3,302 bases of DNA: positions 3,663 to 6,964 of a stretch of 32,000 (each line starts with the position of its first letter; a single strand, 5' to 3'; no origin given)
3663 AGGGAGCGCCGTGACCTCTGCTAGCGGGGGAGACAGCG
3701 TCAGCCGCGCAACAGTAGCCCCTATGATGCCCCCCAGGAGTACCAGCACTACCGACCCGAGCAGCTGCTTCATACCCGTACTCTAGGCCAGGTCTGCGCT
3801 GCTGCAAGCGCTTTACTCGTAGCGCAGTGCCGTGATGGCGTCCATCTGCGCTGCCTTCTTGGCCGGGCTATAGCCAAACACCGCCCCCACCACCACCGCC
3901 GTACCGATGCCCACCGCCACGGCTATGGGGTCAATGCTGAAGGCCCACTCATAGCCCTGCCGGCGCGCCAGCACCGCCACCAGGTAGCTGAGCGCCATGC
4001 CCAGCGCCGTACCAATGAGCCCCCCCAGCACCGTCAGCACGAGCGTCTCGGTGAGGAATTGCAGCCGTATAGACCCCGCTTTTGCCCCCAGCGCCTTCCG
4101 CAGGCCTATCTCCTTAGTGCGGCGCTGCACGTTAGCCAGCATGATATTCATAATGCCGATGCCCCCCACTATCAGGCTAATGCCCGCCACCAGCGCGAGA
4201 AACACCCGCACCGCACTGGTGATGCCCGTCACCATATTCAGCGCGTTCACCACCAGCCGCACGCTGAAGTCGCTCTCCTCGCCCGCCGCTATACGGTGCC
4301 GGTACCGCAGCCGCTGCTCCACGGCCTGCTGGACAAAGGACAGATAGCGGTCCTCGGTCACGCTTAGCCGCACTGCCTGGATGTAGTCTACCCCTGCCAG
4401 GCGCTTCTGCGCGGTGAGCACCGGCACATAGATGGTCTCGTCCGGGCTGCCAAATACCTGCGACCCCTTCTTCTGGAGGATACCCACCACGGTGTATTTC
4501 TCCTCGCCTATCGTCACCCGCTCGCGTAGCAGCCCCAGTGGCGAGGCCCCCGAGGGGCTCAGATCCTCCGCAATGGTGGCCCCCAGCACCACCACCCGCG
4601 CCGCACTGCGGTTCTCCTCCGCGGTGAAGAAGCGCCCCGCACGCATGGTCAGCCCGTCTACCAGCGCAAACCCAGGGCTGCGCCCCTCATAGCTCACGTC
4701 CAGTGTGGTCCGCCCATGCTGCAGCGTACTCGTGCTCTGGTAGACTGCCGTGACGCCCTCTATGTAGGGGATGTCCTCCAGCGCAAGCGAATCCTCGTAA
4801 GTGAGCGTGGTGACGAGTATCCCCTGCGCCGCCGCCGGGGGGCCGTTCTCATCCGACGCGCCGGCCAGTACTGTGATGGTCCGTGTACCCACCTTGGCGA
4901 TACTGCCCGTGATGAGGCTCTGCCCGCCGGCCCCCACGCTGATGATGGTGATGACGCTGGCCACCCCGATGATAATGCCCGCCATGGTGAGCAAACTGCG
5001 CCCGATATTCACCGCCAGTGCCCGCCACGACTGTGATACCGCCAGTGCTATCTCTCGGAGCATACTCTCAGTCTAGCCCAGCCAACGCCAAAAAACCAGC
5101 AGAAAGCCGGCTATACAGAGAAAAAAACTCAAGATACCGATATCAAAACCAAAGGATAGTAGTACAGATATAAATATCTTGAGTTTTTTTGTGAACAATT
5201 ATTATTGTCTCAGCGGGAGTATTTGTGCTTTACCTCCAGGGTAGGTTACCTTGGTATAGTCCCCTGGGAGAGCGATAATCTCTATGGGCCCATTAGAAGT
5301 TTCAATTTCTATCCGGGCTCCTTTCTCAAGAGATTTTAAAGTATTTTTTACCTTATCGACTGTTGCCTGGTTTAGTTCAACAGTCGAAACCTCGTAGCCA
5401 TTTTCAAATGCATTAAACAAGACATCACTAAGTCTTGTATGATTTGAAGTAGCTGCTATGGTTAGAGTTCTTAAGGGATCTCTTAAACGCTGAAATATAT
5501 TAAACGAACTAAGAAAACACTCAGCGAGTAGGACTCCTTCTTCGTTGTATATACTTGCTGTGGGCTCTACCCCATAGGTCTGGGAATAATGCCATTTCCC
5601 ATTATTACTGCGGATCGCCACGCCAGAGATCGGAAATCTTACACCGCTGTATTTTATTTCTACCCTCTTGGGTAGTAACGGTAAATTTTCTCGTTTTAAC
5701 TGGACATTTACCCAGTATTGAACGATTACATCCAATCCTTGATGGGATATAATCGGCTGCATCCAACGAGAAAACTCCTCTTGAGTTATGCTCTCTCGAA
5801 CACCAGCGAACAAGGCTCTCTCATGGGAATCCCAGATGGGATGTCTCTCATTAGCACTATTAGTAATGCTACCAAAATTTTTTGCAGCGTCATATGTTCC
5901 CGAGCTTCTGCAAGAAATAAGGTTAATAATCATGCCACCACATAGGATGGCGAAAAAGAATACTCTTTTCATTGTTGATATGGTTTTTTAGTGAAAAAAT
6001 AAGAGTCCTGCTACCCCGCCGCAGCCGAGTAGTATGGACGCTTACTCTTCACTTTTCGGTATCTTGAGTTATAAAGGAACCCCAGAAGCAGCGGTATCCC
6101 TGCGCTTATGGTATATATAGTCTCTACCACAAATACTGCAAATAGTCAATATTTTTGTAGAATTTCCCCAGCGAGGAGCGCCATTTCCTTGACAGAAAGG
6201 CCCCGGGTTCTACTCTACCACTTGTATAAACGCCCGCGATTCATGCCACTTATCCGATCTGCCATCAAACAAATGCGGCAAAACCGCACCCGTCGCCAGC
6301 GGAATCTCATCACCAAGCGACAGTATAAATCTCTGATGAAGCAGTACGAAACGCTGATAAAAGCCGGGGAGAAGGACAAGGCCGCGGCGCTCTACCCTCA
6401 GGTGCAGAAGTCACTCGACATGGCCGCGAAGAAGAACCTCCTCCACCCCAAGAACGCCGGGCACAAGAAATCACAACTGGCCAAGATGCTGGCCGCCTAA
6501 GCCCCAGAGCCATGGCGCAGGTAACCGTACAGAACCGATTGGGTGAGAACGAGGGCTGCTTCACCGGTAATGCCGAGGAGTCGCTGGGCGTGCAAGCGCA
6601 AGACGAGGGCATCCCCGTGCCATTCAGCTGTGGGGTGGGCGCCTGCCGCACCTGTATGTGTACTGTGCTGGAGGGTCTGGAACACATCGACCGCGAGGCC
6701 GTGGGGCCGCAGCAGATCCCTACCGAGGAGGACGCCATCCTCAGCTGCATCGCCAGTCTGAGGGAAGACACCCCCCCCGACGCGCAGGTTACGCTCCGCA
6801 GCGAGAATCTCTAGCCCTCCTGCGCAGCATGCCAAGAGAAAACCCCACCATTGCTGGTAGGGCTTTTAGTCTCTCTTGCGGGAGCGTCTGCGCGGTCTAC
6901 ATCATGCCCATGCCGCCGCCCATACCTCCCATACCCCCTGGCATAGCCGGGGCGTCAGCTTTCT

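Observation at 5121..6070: AT-rich single-gene islet bracketed by three copies of one repeat, including a ~70-nt palindrome (cassette-like geometry, no recombinase seen)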

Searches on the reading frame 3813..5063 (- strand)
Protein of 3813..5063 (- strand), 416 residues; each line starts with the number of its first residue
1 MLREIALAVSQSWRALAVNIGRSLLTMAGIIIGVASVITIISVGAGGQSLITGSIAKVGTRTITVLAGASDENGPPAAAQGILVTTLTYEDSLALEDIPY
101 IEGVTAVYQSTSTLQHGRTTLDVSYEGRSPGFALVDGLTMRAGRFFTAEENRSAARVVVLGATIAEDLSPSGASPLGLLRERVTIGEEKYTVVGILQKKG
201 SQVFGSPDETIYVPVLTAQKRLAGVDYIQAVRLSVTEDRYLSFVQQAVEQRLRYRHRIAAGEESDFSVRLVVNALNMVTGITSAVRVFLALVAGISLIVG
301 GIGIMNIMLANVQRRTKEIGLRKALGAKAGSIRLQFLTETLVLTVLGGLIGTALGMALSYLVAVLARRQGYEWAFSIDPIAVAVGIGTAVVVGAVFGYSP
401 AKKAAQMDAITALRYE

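Call 9: search_protein_families(library=pfam, proteins=[window:3813-5063:-], max_evalue=0.1)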
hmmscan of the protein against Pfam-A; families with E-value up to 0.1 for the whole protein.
window:3813-5063:- (416 aa): 3 families
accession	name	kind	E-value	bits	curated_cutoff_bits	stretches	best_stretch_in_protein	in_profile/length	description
PF12704.14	MacB_PCD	-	7.5e-35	121.5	27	1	23-235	1-191/207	MacB-like periplasmic core domain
PF02687.27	FtsX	-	1.7e-20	73.7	25.5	1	291-408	2-119/120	FtsX-like permease C-terminal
PF20197.3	DUF6560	-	0.034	14.8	27.8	1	266-328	56-118/174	Family of unknown function (DUF6560)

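Call 28: find_related_loci(query=window:3813-5063:-, collection=metagenome_contigs, flank=6000)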
Query window:3813-5063:- (416 aa) in metagenome_contigs; peptide patterns used: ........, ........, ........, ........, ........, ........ (x = any residue, [..] = any of these).
600 stretches matched a pattern (row limit reached: there are more); 597 encode a relative of the query (tblastn E <= 1e-3); the best 80 are kept; 80 distinct loci.
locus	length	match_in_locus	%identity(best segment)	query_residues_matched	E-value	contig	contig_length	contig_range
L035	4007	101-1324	43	21-416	3e-97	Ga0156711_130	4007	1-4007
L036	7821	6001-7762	41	1-416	7e-89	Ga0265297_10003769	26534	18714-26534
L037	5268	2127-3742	42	8-416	3e-89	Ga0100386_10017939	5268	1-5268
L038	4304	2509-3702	37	9-416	7e-74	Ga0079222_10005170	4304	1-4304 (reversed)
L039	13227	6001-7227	38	2-416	5e-74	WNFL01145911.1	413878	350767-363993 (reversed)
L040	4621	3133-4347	37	4-416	3e-73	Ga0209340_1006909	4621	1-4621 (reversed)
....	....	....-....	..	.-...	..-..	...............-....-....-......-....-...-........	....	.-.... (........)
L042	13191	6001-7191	36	8-416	2e-72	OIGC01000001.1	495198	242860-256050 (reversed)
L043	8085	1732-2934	38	14-416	1e-72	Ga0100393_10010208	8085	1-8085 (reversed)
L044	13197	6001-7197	37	12-416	2e-72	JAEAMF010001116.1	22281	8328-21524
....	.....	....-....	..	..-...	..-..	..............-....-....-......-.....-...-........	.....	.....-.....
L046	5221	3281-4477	37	12-416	6e-72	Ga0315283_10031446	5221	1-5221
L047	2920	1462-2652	36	14-416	1e-71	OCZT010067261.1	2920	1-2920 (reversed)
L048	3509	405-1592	38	12-416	4e-71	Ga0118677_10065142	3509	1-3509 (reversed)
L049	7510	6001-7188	37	12-416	2e-70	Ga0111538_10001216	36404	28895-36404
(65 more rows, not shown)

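Call 80: find_encoding_contigs(protein=window:3816-5063:-, flank=4000, max_places=10)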
Protein window:3816-5063:- (416 aa): no gene with exactly this product is on record in the collection.

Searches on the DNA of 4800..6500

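Call 32: search_rna_families(source=window, start=4800, end=6500, threshold=evalue, max_evalue=1)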
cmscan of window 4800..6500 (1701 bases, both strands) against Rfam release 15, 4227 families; matches with E-value up to 1: 0.
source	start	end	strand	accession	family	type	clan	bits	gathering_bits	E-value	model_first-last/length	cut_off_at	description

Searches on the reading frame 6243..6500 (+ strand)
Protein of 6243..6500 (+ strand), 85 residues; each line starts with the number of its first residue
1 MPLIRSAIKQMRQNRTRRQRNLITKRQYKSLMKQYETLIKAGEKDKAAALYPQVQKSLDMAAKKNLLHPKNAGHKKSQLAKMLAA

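Call 9: search_protein_families(library=pfam, proteins=[window:6243-6500:+], max_evalue=0.1)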
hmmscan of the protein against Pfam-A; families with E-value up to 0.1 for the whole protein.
window:6243-6500:+ (85 aa): 3 families
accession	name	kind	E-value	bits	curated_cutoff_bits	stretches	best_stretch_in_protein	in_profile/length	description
PF01649.23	Ribosomal_S20p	-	2e-21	76.9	29.5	1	4-83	3-82/83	Ribosomal protein S20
PF18677.6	ArnB_C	-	0.0034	17.7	26.3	1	20-57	1-38/72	Archaellum regulatory network B, C-terminal domain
PF18846.6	baeRF_family5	-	0.034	14.7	27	1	10-70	62-122/132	Bacterial archaeo-eukaryotic release factor family 5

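Call 79: find_encoding_contigs(protein=window:6243-6497:+, flank=4000, max_places=10)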
Protein window:6243-6497:+ (85 aa): no gene with exactly this product is on record in the collection.

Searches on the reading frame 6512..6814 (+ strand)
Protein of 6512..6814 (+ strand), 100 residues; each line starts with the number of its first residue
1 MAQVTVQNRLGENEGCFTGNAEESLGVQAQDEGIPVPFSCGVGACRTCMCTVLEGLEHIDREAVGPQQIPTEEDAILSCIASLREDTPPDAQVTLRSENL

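Call 9: search_protein_families(library=pfam, proteins=[window:6512-6814:+], max_evalue=0.1)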
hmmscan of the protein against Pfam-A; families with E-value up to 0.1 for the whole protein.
window:6512-6814:+ (100 aa): 2 families
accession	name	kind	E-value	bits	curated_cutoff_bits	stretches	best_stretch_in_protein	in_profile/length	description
PF00111.32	Fer2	-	5.7e-10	39.4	21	1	17-81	10-74/77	2Fe-2S iron-sulfur cluster binding domain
PF10418.14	DHODB_Fe-S_bind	-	0.0015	18.6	23.9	1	39-55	5-21/41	Iron-sulfur cluster binding domain of dihydroorotate dehydrogenase B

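Call 82: find_encoding_contigs(protein=window:6512-6811:+, flank=4000, max_places=10)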
Protein window:6512-6811:+ (100 aa): 2 contigs read that carry it; 2 places shown.
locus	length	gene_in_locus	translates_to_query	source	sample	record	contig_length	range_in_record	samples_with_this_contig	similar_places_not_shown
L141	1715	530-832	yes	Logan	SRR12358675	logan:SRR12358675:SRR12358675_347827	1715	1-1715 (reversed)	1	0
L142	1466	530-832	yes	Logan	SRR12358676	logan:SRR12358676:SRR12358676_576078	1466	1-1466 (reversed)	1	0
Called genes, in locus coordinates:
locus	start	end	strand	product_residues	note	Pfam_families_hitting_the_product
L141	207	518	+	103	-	PF01649:Ribosomal_S20p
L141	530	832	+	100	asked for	PF00111:Fer2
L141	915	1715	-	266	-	?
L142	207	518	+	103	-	PF01649:Ribosomal_S20p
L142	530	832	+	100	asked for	PF00111:Fer2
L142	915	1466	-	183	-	?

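Call 84: find_encoding_contigs(protein=L141:207-515:+, flank=4000, max_places=10)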
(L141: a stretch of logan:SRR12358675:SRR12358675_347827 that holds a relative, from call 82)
Protein L141:207-515:+ (103 aa): 2 contigs read that carry it; 2 places shown.
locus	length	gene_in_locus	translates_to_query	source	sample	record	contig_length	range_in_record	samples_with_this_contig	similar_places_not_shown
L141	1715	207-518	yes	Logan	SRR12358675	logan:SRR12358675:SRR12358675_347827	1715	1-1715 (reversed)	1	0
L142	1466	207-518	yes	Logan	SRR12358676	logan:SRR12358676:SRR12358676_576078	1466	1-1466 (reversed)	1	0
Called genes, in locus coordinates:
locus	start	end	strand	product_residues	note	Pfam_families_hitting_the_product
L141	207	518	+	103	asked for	PF01649:Ribosomal_S20p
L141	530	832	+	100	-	PF00111:Fer2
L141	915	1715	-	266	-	?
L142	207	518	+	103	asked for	PF01649:Ribosomal_S20p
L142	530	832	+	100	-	PF00111:Fer2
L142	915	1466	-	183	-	?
